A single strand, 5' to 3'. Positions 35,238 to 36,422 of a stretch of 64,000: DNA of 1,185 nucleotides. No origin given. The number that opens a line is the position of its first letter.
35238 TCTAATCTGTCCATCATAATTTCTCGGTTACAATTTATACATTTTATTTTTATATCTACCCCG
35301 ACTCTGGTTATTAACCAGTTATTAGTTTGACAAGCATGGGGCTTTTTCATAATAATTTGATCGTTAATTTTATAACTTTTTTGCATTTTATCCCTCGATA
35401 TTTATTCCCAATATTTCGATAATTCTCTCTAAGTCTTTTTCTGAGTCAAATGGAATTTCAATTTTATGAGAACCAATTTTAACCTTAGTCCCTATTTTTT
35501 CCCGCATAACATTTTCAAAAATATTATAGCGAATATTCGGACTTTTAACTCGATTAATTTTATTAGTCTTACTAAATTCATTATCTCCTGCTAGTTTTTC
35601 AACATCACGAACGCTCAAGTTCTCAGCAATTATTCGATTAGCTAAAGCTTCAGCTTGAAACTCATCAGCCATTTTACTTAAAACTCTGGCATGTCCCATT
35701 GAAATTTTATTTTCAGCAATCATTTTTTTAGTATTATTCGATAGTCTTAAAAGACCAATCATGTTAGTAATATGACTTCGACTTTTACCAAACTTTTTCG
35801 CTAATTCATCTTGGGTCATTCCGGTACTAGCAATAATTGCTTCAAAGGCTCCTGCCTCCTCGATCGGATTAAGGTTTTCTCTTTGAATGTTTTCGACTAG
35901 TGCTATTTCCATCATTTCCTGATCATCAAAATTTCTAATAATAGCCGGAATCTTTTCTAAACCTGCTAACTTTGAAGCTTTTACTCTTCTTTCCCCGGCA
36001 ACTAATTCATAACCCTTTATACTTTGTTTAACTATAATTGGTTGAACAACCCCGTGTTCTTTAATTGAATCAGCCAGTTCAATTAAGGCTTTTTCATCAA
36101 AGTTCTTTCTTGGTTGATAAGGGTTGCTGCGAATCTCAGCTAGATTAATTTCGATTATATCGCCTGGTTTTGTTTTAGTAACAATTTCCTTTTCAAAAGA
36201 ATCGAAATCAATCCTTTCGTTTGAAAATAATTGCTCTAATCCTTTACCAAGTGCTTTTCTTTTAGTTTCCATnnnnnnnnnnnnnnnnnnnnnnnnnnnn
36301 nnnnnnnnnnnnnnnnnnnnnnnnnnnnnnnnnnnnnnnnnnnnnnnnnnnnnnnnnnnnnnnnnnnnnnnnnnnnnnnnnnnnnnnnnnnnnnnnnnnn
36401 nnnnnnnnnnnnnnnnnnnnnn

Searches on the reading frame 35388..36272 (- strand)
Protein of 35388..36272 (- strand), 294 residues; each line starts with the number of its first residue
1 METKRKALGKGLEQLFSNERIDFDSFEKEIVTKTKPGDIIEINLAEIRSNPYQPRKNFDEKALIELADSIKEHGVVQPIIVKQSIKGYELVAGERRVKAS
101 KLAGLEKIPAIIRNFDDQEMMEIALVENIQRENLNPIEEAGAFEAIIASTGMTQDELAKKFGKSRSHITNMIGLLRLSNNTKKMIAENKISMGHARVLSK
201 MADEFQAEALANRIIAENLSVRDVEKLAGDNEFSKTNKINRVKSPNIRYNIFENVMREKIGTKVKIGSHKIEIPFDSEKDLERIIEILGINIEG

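Call 74: search_protein_families(library=pfam, proteins=[window:35388-36272:-], max_evalue=0.001)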
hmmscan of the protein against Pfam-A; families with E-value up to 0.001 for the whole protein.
window:35388-36272:- (294 aa): 3 families
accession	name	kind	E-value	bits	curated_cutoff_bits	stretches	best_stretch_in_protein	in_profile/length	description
PF02195.25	ParB_N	-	2.4e-35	120.9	26.3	1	39-130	3-95/95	ParB N-terminal domain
PF17762.8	HTH_ParB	-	5.7e-33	113.6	22.6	1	132-229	1-98/102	ParB HTH domain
PF01381.28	HTH_3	-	0.00055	20.4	23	0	151-171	9-29/55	Helix-turn-helix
